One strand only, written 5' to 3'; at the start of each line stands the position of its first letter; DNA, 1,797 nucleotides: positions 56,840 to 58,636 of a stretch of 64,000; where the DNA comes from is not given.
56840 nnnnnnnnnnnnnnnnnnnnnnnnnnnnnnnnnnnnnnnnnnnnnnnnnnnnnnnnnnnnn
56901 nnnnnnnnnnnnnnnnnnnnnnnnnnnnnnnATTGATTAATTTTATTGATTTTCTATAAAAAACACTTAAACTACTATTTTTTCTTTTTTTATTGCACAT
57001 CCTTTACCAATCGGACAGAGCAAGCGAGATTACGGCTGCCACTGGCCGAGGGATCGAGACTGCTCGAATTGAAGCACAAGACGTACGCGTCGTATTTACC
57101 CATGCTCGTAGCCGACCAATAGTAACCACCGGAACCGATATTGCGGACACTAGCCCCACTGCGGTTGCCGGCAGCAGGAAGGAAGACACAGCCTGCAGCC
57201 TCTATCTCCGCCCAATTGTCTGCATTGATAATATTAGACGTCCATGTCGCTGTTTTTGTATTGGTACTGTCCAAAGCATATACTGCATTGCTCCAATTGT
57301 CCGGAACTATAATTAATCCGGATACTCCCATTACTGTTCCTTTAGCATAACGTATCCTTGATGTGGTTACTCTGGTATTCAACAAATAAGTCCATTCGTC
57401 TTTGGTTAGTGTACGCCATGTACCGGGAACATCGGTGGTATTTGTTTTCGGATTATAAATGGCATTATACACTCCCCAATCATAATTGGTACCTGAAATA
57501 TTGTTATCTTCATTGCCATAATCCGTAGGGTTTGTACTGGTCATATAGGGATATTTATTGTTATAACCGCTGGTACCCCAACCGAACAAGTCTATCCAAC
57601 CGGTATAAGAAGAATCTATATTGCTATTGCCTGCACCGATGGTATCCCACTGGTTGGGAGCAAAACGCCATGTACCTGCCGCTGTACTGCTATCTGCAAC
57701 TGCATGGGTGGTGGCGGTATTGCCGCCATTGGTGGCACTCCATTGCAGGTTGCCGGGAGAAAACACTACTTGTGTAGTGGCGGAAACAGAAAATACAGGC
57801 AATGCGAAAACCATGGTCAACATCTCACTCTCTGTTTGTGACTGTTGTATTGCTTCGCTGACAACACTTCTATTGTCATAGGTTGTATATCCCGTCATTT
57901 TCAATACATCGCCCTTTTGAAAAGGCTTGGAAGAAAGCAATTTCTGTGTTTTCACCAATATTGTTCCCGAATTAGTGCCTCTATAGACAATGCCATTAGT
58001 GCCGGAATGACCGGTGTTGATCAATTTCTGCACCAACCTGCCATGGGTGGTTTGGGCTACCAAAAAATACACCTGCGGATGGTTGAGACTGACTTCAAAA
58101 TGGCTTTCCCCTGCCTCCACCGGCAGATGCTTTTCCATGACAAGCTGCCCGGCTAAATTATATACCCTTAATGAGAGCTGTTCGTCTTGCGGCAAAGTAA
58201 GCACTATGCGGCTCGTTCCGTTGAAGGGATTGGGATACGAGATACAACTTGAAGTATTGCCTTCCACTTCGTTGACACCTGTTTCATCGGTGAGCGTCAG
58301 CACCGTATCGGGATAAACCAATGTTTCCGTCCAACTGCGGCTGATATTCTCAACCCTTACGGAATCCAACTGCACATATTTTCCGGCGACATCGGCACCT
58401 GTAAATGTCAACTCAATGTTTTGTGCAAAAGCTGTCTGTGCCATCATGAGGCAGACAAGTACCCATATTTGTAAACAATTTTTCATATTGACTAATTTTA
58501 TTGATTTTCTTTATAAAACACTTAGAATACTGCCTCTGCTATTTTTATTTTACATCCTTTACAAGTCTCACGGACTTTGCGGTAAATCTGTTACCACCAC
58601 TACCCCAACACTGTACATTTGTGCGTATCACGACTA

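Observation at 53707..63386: Three-gene tandem operon of giant proteins assembled combinatorially from three module types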

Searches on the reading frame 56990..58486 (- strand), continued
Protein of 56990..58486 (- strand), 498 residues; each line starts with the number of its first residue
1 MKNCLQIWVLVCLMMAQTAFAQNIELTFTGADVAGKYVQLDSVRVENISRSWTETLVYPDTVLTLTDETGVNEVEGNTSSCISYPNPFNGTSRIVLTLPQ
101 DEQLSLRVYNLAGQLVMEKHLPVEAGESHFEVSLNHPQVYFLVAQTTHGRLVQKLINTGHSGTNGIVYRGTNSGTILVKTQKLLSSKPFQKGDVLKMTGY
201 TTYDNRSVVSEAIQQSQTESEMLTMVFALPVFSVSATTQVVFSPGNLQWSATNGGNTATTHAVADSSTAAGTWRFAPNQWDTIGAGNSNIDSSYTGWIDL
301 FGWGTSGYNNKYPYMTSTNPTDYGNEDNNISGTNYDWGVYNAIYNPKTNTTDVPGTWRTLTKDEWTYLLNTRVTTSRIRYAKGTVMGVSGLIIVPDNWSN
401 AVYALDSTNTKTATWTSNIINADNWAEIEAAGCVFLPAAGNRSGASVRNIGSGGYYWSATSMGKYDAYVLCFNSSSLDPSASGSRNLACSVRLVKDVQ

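Call 63: find_encoding_contigs(protein=window:56990-58486:-, flank=10000, max_places=4)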
Protein window:56990-58486:- (498 aa): 1 contig read that carries it; 1 place shown.
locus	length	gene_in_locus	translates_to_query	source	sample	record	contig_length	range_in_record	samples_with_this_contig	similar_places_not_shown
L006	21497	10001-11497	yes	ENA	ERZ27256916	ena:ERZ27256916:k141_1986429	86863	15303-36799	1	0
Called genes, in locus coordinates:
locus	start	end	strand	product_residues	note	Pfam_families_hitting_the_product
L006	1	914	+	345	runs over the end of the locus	PF02606:LpxK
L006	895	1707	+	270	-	PF01048:PNP_UDP_1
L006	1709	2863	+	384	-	PF13177:DNA_pol3_delta2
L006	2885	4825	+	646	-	PF00005:ABC_tran, PF02463:SMC_N (faint), PF00350:Dynamin_N (faint), PF13304:AAA_21 (faint), PF13401:AAA_22 (faint), PF12848:ABC_tran_Xtn, PF00005:ABC_tran, PF16326:ABC_tran_CTD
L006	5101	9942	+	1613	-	PF18962:Por_Secre_tail (weak), PF16656:Pur_ac_phosph_N (faint), PF00041:fn3 (faint), PF10179:NDNF (faint), PF16974:NAR2 (faint), PF25059:FN3_DSCAM-DSCAML_C (faint)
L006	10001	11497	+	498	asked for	PF18962:Por_Secre_tail (weak)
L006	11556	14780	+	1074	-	PF18962:Por_Secre_tail (weak), PF00041:fn3 (faint), PF16656:Pur_ac_phosph_N (faint), PF25059:FN3_DSCAM-DSCAML_C (faint), PF16974:NAR2 (faint)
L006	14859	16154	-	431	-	PF03721:UDPG_MGDP_dh_N, PF00984:UDPG_MGDP_dh, PF03720:UDPG_MGDP_dh_C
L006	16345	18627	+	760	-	PF01262:AlaDh_PNT_C (faint), PF00175:NAD_binding_1 (weak), PF10418:DHODB_Fe-S_bind, PF14691:Fer4_20, PF07992:Pyr_redox_2, PF13450:NAD_binding_8, PF13738:Pyr_redox_3 (weak), PF00070:Pyr_redox, +4 more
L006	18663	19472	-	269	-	PF00535:Glycos_transf_2, PF10111:Glyco_tranf_2_2 (weak)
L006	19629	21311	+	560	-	PF07690:MFS_1, PF00854:PTR2, PF07690:MFS_1 (weak), PF00854:PTR2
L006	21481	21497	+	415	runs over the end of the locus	PF01943:Polysacc_synt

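Call 67: find_encoding_contigs(protein=P0009, flank=10000, max_places=2)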
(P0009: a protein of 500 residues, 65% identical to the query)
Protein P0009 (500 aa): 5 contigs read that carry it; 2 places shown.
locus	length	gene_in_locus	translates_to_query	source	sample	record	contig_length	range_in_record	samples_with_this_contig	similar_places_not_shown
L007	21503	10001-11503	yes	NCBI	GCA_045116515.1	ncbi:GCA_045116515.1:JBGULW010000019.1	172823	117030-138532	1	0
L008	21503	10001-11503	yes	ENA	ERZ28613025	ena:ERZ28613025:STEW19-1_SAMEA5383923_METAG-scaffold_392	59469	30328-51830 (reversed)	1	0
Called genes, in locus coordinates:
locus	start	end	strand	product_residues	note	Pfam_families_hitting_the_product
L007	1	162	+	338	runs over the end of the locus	PF07670:Gate (weak)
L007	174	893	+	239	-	PF00483:NTP_transferase, PF12804:NTP_transf_3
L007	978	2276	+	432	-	PF00919:UPF0004, PF04055:Radical_SAM, PF01938:TRAM, PF18693:TRAM_2 (faint)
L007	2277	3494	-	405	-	PF12704:MacB_PCD, PF02687:FtsX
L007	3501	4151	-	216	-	-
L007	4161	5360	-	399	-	PF03435:Sacchrp_dh_NADP, PF16653:Sacchrp_dh_C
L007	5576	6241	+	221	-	PF14123:DUF4290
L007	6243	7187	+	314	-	PF07992:Pyr_redox_2, PF13738:Pyr_redox_3, PF00070:Pyr_redox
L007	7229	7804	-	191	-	PF05728:UPF0227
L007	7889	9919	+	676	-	PF25174:Beta-prop_THOC3 (faint), PF26549:Tricorn_N, PF00930:DPPIV_N (faint), PF07676:PD40 (faint), PF26550:Tricorn_2nd (weak), PF02129:Peptidase_S15, PF00561:Abhydrolase_1 (weak), PF00326:Peptidase_S9, +1 more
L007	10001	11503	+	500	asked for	PF18962:Por_Secre_tail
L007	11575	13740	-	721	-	PF08206:OB_RNB, PF25049:OB_HELZ2 (faint), PF17849:OB_Dis3, PF17876:CSD2, PF00773:RNB, PF00575:S1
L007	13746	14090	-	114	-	-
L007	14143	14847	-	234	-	PF11967:RecO_N, PF02565:RecO_C (weak)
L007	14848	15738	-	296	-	PF03193:RsgA_GTPase (faint), PF00350:Dynamin_N (faint), PF01926:MMR_HSR1, PF02421:FeoB_N, PF00009:GTP_EFTU, PF16897:MMR_HSR1_Xtn (weak), PF07650:KH_2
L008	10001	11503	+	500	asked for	PF18962:Por_Secre_tail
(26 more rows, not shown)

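Call 68: find_encoding_contigs(protein=P0055, flank=10000, max_places=2)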
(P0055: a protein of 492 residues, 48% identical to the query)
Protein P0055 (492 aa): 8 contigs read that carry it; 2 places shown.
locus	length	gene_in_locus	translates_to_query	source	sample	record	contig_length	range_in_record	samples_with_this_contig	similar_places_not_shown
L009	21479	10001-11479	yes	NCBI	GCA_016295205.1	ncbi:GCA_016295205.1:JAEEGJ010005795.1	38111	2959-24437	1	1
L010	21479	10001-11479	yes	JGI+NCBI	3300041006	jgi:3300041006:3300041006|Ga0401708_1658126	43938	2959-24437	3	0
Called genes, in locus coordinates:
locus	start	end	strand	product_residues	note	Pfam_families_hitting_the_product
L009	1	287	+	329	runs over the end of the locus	PF25025:EF-Ts_N (weak), PF00889:EF_TS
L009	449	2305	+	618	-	PF13727:CoA_binding_3, PF22674:C2185-like_N (faint), PF01073:3Beta_HSD, PF01370:Epimerase, PF02719:Polysacc_synt_2, PF04321:RmlD_sub_bind, PF16363:GDP_Man_Dehyd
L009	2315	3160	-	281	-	PF03781:FGE-sulfatase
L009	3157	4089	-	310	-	-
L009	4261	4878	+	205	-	PF00265:TK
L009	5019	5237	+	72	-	PF12797:Fer4_2 (weak), PF00037:Fer4 (weak), PF12837:Fer4_6 (weak), PF13237:Fer4_10, PF14697:Fer4_21, PF13187:Fer4_9, PF12838:Fer4_7, PF12837:Fer4_6 (weak), +4 more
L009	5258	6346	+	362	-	PF01855:POR_N, PF17147:PFOR_II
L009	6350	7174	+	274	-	PF02775:TPP_enzyme_C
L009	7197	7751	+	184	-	PF01558:POR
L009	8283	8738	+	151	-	PF01797:Y1_Tnp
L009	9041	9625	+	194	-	PF12799:LRR_4 (faint)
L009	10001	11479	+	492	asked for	PF18962:Por_Secre_tail (weak)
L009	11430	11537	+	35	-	-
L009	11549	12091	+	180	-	-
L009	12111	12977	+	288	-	PF02230:Abhydrolase_2 (faint), PF20434:BD-FAE, PF07859:Abhydrolase_3, PF01738:DLH (faint), PF00326:Peptidase_S9 (weak)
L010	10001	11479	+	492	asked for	PF18962:Por_Secre_tail (weak)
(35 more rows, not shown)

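Call 69: find_encoding_contigs(protein=P0082, flank=10000, max_places=2)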
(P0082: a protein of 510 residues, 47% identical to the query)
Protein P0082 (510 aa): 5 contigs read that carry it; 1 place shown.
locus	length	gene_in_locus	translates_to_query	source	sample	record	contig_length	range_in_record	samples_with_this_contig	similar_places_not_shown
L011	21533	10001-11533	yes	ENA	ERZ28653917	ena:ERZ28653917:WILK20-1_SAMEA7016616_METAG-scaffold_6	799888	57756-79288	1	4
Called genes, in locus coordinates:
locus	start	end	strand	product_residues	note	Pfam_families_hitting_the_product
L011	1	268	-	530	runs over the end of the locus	PF14262:Cthe_2159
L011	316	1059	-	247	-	PF16316:DUF4956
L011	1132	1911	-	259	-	PF09359:VTC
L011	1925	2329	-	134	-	PF11178:DUF2963 (faint)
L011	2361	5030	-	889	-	PF14262:Cthe_2159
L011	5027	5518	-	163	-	PF18962:Por_Secre_tail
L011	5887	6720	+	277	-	PF12833:HTH_18, PF00165:HTH_AraC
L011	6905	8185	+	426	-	PF01183:Glyco_hydro_25, PF01471:PG_binding_1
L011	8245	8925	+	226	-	PF02146:SIR2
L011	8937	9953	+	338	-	PF01565:FAD_binding_4, PF02873:MurB_C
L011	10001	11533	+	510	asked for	PF18962:Por_Secre_tail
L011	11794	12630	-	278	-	-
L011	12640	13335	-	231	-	-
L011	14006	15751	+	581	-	-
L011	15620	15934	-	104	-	-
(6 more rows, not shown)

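Call 75: find_related_loci(query=A1, collection=genome_contigs, flank=6000)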
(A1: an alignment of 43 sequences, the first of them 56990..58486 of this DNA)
Query A1 (498 aa) in genome_contigs; peptide patterns used: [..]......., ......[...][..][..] (x = any residue, [..] = any of these).
598 stretches matched a pattern (row limit reached: there are more); 581 encode a relative of the query (tblastn E <= 1e-3); the best 80 are kept; 79 distinct loci.
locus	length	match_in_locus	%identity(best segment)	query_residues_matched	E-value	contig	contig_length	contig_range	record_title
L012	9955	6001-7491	67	1-498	0e+0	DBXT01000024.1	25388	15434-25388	MAG TPA_asm: Bacteroidales bacterium UBA1205 UBA1205_contig_36414, whole genome shotgun sequence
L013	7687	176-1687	63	1-498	0e+0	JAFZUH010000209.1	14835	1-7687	MAG: Bacteroidales bacterium isolate RGIG8104 Water_buffalos_Rumen-3__c1258403, whole genome shotgun sequence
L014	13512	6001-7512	62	1-498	0e+0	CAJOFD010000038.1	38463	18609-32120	uncultured Bacteroidales bacterium isolate Red_deer_3_mag_117 genome assembly, contig: scaffold_2879, whole genome shotg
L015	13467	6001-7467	48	2-497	3e-138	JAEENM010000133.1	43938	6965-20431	MAG: Bacteroidales bacterium isolate Tb.RUG.263 NODE_3882309_length_43938_cov_2.824382, whole genome shotgun sequence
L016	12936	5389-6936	46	1-496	5e-133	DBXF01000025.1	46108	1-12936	MAG TPA_asm: Bacteroidales bacterium UBA1219 UBA1219_contig_63358, whole genome shotgun sequence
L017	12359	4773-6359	47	1-496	1e-131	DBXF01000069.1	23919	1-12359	MAG TPA_asm: Bacteroidales bacterium UBA1219 UBA1219_contig_4025, whole genome shotgun sequence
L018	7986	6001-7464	47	10-496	2e-130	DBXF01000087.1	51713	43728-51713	MAG TPA_asm: Bacteroidales bacterium UBA1219 UBA1219_contig_23471, whole genome shotgun sequence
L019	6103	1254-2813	44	1-496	7e-130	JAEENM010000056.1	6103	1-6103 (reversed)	MAG: Bacteroidales bacterium isolate Tb.RUG.263 NODE_1482236_length_6103_cov_2.324297, whole genome shotgun sequence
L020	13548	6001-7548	45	1-496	4e-129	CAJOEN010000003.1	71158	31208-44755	uncultured Bacteroidales bacterium isolate Red_deer_2_mag_123 genome assembly, contig: scaffold_140, whole genome shotgu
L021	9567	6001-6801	69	232-498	3e-118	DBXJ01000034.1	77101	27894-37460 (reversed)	MAG TPA_asm: Bacteroidales bacterium UBA1215 UBA1215_contig_22246, whole genome shotgun sequence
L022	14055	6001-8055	69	201-496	2e-113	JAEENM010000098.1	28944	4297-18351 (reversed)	MAG: Bacteroidales bacterium isolate Tb.RUG.263 NODE_2820231_length_28944_cov_2.422251, whole genome shotgun sequence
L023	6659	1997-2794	68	232-498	3e-112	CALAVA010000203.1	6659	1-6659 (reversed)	MAG TPA_asm: uncultured Bacteroidales bacterium isolate ERR1278072_bin.9_CONCOCT_v1.1_MAG genome assembly, contig: ERZ84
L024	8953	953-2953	63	193-497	3e-112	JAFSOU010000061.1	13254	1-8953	MAG: Bacteroidales bacterium isolate RGIG3337 Goat_Reticulum-6__c280300, whole genome shotgun sequence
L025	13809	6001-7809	71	1-498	5e-112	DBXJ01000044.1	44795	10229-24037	MAG TPA_asm: Bacteroidales bacterium UBA1215 UBA1215_contig_31640, whole genome shotgun sequence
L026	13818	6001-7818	59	193-498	8e-109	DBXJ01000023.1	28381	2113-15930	MAG TPA_asm: Bacteroidales bacterium UBA1215 UBA1215_contig_116050, whole genome shotgun sequence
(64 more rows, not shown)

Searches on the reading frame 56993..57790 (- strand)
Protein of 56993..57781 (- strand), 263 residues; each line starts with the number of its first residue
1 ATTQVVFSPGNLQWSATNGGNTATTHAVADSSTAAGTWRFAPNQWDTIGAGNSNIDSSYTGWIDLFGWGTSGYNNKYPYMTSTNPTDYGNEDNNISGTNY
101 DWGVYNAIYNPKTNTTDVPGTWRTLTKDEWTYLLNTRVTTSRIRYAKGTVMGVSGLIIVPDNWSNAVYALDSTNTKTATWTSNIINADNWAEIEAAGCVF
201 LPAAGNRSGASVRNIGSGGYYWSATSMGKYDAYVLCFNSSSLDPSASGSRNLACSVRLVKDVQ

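Call 12: search_protein_families(library=pfam, proteins=[window:56993-57781:-], max_evalue=10)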
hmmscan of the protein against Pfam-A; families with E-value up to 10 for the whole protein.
seq(263 aa): 0 families

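Call 43: search_solved_structures(query=A2, max_evalue=10, show_alignments=3)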
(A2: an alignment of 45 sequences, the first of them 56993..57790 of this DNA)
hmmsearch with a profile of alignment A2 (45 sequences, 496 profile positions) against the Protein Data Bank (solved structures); distinct sequences matched with E-value up to 10: 5.
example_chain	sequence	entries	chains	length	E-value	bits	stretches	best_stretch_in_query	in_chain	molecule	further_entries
8glk_D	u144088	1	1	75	0.13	14.3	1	79-155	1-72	Endonuclease I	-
5dm6_R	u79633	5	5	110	0.31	13.1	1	87-164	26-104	50S ribosomal protein L24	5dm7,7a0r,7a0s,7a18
4u67_R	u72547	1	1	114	0.31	13.1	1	87-165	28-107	50S ribosomal protein L24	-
4v49_BS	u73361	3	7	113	0.32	13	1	87-164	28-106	50S ribosomal protein L24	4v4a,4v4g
1nkw_S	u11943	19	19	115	0.32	13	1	87-165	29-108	50S ribosomal protein L24 | ribosomal protein L24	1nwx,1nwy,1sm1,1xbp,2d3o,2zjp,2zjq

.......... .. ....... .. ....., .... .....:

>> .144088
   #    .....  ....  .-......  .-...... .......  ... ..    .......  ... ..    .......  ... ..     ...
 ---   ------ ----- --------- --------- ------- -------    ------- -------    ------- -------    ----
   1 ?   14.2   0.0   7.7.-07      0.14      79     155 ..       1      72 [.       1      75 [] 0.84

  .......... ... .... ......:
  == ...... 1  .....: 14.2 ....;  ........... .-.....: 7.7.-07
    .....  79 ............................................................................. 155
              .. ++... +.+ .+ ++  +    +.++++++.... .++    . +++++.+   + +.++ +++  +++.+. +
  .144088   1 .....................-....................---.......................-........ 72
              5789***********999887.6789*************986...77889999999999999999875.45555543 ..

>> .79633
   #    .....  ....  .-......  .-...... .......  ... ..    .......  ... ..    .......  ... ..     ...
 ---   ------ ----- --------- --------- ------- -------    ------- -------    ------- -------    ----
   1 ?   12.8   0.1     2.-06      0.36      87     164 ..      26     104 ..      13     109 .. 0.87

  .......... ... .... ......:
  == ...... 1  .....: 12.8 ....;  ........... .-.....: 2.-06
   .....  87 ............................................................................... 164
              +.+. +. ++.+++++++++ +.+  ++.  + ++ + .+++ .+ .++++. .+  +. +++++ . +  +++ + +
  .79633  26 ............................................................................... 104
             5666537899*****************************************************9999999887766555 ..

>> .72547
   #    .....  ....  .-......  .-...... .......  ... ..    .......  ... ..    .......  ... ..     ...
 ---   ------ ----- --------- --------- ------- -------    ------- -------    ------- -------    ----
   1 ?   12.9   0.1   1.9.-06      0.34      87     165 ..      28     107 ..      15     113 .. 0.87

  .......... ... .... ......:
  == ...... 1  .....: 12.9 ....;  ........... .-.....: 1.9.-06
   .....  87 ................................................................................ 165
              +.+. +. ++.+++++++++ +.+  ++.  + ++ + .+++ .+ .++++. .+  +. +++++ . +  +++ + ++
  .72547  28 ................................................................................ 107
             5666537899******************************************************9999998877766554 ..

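Call 49: predict_structure(alignment_id=A2)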
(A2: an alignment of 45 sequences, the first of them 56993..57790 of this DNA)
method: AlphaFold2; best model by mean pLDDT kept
length: 266 residues; sequences in the alignment: 45
mean_pLDDT: 91.8   pTM: 0.91
mean pLDDT of the five models: 91.8, 83.4, 78.0, 77.9, 77.8
residues with pLDDT >= 90: 205; 70-90: 50; 50-70: 8; < 50: 3
segments of 3 or more residues with pLDDT < 50: none
pLDDT, mean of each block of 10 residues (from residue 1): 91 95 92 90 97 87 91 61 80 78 90 97 96 97 96 98 94 97 97 96 97 93 95 93 96 92 93
secondary structure, 60 per line:
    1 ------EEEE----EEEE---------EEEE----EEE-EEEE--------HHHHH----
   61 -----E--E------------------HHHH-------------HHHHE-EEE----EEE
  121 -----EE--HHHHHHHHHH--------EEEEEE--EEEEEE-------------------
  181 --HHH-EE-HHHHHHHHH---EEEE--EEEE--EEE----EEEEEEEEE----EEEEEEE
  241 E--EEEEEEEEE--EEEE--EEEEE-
elements in order: E7-10 E15-18 E28-31 E36-38 E40-43 H52-56 H88-91 H105-108 E111-113 E118-120 H130-139 E148-153 E156-161 H190-198 E202-205 E208-211 E214-216 E221-229 E234-241 E244-252 E255-258 E261-265

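Call 51: search_protein_families(library=ncbifam, alignment_id=A2, max_evalue=0.01)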
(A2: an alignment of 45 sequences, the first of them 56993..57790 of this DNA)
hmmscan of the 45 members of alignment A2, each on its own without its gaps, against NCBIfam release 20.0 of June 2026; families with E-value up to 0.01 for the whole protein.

A. member 1, window:56993-57790:- (266 aa): 1 family
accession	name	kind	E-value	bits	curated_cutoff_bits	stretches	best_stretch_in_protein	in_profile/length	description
TIGR02145.1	Fib_succ_major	domain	0.00025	21.8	41.65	1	91-264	36-176/176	FISUMP domain-containing protein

B. families by the number of members that match (of 45 scanned): 10 families
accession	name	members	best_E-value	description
TIGR04183.1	Por_Secre_tail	23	1.8e-10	T9SS type A sorting domain-containing protein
NF038113.1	T9SSA_dep_M36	23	3.1e-09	T9SS-dependent M36 family metallopeptidase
TIGR02145.1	Fib_succ_major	15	1.5e-05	FISUMP domain-containing protein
NF033708.1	T9SS_Cterm_ChiA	9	5.2e-05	T9SS sorting signal type C domain-containing protein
NF052323.1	T9SSA_dep_M6i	8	4.8e-06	T9SS-dependent M6-like inactivated metalloprotease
NF053851.1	Bdello_MAT_N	3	6.5e-11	mosaic adhesive trimer family chimeric fiber protein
NF049889.1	AlphArabdaseBT0360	2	1.9e-10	arabinan endo-1,5-alpha-L-arabinosidase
NF050142.1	PG1828_fam_lipo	2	3.7e-05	PG1828 family lipoprotein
NF033707.1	T9SS_sortase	1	0.00088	type IX secretion system sortase PorU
NF049890.1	Bet1-4galacdseBT4151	1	0.0059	exo-beta-1,4-galactosidase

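Call 52: search_protein_families(library=pfam, alignment_id=A2, max_evalue=0.1)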
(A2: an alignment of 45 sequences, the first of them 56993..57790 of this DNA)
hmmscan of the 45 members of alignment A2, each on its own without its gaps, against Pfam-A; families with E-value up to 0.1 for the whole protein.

A. member 1, window:56993-57790:- (266 aa): 0 families

B. families by the number of members that match (of 45 scanned): 16 families
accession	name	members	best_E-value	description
PF18962.6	Por_Secre_tail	23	2.3e-10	Secretion system C-terminal sorting domain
PF18998.6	Flg_new_2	6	2.1e-10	Divergent InlB B-repeat domain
PF09603.15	Fib_succ_major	6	0.0012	Fibrobacter succinogenes major domain (Fib_succ_major)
PF16974.11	NAR2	3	0.0024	High-affinity nitrate transporter accessory, Ig-like domain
PF02369.22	Big_1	3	0.0041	Bacterial Ig-like domain (group 1)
PF05506.17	PLipase_C_C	2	0.0024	Bacterial phospholipase C, C-terminal domain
PF19793.4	DUF6277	1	0.024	Family of unknown function (DUF6277)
PF10266.14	Strumpellin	1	0.032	Hereditary spastic paraplegia protein strumpellin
PF01835.25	MG2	1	0.043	MG2 domain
PF13800.11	Sigma_reg_N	1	0.056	Sigma factor regulator N-terminal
PF13599.13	Pentapeptide_4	1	0.078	Pentapeptide repeat region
PF05593.20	RHS_repeat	1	0.079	RHS Repeat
PF00041.27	fn3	1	0.082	Fibronectin type III domain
PF03212.20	Pertactin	1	0.082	Pertactin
PF07603.17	Lcl_C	1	0.091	Lcl C-terminal domain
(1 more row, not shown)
